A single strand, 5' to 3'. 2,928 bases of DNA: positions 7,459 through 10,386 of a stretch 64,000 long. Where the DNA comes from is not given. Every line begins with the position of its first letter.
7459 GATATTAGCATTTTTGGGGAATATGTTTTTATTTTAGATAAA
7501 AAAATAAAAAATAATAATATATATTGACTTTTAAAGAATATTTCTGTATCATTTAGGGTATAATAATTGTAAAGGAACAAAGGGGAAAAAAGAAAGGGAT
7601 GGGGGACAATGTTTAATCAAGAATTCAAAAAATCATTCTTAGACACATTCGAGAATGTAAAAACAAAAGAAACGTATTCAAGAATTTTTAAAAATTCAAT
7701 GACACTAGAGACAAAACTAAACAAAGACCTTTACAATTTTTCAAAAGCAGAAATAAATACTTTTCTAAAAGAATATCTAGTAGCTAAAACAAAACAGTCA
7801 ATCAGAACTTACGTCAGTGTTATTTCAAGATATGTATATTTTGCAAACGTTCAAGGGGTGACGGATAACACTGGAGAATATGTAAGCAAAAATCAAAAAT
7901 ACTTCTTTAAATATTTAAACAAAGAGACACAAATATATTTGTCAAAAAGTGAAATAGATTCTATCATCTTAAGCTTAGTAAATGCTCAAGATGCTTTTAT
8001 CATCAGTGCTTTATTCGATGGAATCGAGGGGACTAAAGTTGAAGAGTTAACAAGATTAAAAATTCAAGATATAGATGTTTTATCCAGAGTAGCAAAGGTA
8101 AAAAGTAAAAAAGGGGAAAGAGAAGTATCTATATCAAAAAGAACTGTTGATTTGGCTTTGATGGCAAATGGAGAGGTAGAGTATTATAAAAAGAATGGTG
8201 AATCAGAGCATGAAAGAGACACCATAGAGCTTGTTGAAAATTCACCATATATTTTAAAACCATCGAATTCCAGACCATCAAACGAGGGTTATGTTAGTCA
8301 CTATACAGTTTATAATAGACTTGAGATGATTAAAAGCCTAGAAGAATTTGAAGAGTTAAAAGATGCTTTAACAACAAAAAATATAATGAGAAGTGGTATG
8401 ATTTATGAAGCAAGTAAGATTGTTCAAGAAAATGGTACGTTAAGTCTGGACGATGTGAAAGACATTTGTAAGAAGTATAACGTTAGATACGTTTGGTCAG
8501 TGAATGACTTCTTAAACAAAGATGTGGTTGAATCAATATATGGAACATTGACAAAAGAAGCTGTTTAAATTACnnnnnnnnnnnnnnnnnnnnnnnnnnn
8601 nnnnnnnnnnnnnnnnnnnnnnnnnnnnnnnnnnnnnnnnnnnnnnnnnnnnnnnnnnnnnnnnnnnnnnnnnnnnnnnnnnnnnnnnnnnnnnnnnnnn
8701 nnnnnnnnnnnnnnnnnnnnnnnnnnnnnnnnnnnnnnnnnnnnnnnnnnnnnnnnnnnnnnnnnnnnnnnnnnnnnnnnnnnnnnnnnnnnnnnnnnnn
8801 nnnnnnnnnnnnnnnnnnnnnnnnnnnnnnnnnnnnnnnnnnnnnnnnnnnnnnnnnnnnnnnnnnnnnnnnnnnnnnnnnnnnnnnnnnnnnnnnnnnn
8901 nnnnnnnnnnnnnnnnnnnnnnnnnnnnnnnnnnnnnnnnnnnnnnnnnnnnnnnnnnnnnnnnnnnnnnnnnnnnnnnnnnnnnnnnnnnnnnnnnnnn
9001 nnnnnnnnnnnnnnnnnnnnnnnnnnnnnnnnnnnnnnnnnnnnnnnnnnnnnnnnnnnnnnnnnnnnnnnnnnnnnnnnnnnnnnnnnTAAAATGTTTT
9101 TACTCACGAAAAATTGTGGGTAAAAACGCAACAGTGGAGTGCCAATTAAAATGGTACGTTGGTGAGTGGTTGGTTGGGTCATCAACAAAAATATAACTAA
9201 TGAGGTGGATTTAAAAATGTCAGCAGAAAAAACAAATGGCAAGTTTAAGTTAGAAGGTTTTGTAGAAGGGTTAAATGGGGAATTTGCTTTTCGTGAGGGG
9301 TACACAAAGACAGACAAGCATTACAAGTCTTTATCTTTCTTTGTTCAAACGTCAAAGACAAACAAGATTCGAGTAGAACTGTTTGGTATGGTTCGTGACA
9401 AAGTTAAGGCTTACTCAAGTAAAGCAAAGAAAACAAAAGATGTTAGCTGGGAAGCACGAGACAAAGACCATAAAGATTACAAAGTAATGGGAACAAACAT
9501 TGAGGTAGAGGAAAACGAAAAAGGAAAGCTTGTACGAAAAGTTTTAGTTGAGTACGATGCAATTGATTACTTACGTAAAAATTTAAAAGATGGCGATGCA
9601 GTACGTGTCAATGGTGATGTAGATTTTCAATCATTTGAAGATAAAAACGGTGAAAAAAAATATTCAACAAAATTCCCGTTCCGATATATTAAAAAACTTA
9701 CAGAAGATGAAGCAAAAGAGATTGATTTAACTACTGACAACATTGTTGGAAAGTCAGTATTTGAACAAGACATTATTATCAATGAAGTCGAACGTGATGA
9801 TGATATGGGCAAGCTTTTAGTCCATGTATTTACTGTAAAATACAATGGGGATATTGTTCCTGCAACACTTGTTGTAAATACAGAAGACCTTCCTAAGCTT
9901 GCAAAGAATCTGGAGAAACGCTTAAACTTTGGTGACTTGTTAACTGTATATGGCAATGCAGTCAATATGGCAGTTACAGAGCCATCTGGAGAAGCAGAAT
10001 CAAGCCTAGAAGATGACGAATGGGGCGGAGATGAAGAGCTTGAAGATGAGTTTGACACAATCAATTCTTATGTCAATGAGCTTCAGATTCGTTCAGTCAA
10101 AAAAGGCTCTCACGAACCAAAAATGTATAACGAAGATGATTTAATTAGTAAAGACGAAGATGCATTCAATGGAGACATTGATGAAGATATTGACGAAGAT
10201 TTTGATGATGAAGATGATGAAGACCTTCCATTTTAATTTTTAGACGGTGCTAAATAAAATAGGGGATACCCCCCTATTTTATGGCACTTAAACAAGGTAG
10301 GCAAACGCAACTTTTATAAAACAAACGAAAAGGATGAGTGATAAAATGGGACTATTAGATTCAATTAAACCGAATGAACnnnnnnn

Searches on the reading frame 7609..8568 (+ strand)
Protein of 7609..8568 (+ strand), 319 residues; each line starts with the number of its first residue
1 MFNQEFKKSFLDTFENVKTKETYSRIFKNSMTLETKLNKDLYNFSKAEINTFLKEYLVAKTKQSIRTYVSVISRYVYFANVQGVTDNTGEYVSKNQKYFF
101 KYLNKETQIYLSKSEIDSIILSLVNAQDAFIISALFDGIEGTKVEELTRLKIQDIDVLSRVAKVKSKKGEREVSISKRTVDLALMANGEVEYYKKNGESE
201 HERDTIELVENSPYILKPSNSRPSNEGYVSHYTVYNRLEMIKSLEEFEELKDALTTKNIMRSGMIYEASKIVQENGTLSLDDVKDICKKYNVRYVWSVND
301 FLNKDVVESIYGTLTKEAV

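Call 7: search_protein_families(library=pfam, proteins=[window:7609-8568:+])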
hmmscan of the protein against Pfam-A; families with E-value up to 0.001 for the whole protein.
window:7609-8568:+ (319 aa): 2 families
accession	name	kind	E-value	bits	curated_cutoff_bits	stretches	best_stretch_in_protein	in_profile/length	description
PF22822.1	MrpR_N_CB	-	2.7e-19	70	27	1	1-79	1-77/79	MrpR, N-terminal core-binding domain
PF22823.1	MrpR_C_cat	-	5e-17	62.7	27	1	110-311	1-207/213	MrpR, C-terminal catalytic domain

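Call 16: find_related_loci(query=window:7609-8565:+, collection=viral_contigs, flank=10000)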
Query window:7609-8565:+ (319 aa) in viral_contigs; peptide patterns used: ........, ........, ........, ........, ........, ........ (x = any residue, [..] = any of these).
37 stretches matched a pattern, but none encodes a relative of the query by tblastn (E <= 1e-3).

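Call 22: find_homologous_proteins(query=window:7609-8565:+, max_evalue=1e-10)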
Query window:7609-8565:+ (319 aa): 46 proteins with E <= 1e-10 among 1627 candidates.
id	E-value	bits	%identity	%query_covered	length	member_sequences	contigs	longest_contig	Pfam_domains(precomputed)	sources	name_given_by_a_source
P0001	7.5e-198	674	100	100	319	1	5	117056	PF22822.2,PF22823.3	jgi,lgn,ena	jgi:integrase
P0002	2.4e-86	308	50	98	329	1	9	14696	PF22822.2,PF22823.3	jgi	jgi:hypothetical protein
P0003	9.2e-81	289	48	98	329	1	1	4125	PF22822.2,PF22823.3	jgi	jgi:hypothetical protein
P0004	4.4e-78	281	46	97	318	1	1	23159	PF22822.2,PF22823.3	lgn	-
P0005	1.1e-77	279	47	98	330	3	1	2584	PF22822.2,PF22823.3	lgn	-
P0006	2.4e-76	275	46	97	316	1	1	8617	PF22822.2,PF22823.3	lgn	-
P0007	2.7e-76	275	45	96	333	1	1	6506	PF22822.2,PF22823.3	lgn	-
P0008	4.2e-76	274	46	97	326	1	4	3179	PF22822.2,PF22823.3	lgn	-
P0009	1.4e-75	272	46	98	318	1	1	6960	PF22822.2,PF22823.3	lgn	-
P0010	1.3e-74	269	45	98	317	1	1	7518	PF22822.2,PF22823.3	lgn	-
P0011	3.3e-74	268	45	98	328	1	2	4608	PF22822.2,PF22823.3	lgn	-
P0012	3.9e-74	268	43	98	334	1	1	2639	PF22822.2,PF22823.3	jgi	jgi:integrase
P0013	7.2e-73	263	44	97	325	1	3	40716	PF22822.2,PF22823.3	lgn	-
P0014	3.8e-72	261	42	97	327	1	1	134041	PF22822.2,PF22823.3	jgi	jgi:integrase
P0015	4.7e-71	258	43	97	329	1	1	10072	PF22822.2,PF22823.3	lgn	-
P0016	4.2e-70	254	42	99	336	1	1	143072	PF22822.2,PF22823.3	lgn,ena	-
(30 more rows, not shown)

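Call 24: find_encoding_contigs(protein=P0001, flank=10000, max_places=10)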
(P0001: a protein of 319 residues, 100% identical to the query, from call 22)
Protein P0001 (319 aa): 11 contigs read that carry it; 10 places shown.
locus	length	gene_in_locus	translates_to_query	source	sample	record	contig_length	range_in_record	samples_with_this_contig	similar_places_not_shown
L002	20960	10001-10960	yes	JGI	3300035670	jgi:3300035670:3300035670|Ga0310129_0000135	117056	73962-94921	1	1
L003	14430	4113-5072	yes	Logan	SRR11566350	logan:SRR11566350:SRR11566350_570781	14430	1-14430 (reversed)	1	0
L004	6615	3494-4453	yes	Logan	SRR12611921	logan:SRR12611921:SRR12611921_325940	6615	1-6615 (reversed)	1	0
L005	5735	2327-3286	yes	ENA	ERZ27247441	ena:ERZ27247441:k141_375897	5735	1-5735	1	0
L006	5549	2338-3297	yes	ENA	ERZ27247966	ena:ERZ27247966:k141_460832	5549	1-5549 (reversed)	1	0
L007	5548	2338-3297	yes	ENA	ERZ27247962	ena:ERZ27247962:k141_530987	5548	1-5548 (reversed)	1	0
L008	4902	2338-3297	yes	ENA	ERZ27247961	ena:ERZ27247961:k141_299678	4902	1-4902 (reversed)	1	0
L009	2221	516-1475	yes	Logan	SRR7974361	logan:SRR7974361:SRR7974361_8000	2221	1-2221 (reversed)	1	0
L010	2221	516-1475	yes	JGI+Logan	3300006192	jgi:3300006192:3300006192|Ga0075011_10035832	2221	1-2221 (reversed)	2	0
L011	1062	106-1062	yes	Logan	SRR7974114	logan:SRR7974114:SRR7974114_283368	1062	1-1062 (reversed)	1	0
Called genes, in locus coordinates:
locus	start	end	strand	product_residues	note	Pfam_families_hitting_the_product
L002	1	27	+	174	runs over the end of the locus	-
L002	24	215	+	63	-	-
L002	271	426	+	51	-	-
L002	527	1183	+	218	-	-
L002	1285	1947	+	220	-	-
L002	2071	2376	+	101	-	-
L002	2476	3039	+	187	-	-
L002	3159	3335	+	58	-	-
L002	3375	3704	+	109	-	-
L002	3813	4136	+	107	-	-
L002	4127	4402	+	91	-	-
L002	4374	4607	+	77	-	-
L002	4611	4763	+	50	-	-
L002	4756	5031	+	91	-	-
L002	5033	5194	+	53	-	-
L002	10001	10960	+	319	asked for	PF22822:MrpR_N_CB, PF22823:MrpR_C_cat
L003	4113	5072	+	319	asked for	PF22822:MrpR_N_CB, PF22823:MrpR_C_cat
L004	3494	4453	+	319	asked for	PF22822:MrpR_N_CB, PF22823:MrpR_C_cat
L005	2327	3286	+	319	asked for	PF22822:MrpR_N_CB, PF22823:MrpR_C_cat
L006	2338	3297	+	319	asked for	PF22822:MrpR_N_CB, PF22823:MrpR_C_cat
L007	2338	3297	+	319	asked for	PF22822:MrpR_N_CB, PF22823:MrpR_C_cat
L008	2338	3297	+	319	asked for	PF22822:MrpR_N_CB, PF22823:MrpR_C_cat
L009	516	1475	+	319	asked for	PF22822:MrpR_N_CB, PF22823:MrpR_C_cat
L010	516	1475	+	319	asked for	PF22822:MrpR_N_CB, PF22823:MrpR_C_cat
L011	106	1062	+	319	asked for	PF22822:MrpR_N_CB, PF22823:MrpR_C_cat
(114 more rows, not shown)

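Call 34: find_encoding_contigs(protein=P0002, flank=10000, max_places=4)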
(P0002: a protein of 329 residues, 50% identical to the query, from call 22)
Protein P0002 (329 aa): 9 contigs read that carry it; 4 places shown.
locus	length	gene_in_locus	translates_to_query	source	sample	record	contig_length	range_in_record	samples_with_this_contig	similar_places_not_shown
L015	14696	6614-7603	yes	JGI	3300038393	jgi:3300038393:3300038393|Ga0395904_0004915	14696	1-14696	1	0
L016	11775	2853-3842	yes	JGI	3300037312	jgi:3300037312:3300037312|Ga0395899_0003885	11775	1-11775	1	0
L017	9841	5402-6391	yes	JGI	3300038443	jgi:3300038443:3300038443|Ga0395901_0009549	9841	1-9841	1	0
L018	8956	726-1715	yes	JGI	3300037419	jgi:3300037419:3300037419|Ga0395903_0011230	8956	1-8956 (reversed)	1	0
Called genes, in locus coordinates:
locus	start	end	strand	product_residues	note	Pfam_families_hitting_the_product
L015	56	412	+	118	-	-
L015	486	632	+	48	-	-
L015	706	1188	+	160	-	-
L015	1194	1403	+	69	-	-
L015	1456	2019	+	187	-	-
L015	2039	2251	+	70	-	PF00684:DnaJ_CXXCXGXG (weak)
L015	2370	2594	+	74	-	-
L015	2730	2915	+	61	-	-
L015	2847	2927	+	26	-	-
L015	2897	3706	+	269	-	-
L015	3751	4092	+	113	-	-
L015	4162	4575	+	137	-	-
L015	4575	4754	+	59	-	-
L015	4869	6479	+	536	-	PF03235:GmrSD_N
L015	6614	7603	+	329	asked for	PF22822:MrpR_N_CB, PF22823:MrpR_C_cat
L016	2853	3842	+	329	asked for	PF22822:MrpR_N_CB, PF22823:MrpR_C_cat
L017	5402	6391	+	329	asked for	PF22822:MrpR_N_CB, PF22823:MrpR_C_cat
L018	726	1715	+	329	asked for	PF22822:MrpR_N_CB, PF22823:MrpR_C_cat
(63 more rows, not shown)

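Call 35: find_encoding_contigs(protein=P0014, flank=10000, max_places=2)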
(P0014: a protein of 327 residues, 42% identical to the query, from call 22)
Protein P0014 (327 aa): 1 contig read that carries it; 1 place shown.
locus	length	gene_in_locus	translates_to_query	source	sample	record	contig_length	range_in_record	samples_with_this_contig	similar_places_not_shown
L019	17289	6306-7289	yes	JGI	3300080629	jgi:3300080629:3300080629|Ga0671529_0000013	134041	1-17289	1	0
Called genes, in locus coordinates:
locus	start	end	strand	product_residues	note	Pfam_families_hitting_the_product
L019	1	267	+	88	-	?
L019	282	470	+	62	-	-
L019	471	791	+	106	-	PF24726:DUF7678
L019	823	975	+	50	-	-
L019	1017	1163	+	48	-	-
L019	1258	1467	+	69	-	-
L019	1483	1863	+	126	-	-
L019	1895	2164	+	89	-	-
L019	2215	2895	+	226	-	-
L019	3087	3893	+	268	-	-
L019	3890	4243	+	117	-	-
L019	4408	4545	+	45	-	-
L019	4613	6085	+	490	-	PF03235:GmrSD_N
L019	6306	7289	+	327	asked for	PF22822:MrpR_N_CB, PF22823:MrpR_C_cat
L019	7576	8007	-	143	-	PF13560:HTH_31 (weak), PF01381:HTH_3 (weak)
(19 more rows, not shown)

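Call 36: find_encoding_contigs(protein=P0016, flank=10000, max_places=2)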
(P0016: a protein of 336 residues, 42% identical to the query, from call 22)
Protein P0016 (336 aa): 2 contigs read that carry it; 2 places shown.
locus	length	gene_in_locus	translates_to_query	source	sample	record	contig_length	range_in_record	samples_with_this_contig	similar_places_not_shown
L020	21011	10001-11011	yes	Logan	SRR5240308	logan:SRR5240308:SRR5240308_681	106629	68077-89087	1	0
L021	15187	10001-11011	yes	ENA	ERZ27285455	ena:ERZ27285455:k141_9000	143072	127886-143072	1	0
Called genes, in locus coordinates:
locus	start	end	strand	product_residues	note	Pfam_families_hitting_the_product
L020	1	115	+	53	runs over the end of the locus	-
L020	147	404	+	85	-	PF21779:DUF6874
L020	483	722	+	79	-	-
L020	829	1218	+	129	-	-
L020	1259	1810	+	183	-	-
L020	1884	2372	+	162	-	-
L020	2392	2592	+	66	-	-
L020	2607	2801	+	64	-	-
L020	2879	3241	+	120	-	-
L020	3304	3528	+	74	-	-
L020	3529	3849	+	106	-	-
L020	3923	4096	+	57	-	-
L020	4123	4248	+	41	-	-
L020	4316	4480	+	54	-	-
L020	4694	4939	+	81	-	-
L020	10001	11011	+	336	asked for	PF22822:MrpR_N_CB, PF22823:MrpR_C_cat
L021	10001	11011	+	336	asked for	PF22822:MrpR_N_CB, PF22823:MrpR_C_cat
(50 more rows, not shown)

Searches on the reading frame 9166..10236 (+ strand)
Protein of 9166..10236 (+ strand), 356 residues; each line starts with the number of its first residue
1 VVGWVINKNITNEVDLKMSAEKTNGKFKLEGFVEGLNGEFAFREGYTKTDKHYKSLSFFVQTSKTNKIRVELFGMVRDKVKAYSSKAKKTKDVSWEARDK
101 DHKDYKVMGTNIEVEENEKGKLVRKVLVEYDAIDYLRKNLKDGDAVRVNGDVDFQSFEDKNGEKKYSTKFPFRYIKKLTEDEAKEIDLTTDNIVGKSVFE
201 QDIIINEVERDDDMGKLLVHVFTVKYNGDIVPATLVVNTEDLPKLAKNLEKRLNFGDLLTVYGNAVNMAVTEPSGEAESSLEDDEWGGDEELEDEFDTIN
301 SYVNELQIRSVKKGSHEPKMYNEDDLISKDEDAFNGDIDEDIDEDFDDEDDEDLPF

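Call 7: search_protein_families(library=pfam, proteins=[window:9166-10236:+])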
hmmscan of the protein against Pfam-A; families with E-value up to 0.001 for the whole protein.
window:9166-10236:+ (356 aa): 1 family
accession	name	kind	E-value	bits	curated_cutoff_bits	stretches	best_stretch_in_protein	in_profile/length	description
PF00436.31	SSB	-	2.3e-07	31.2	26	1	132-169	58-95/104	Single-strand binding protein family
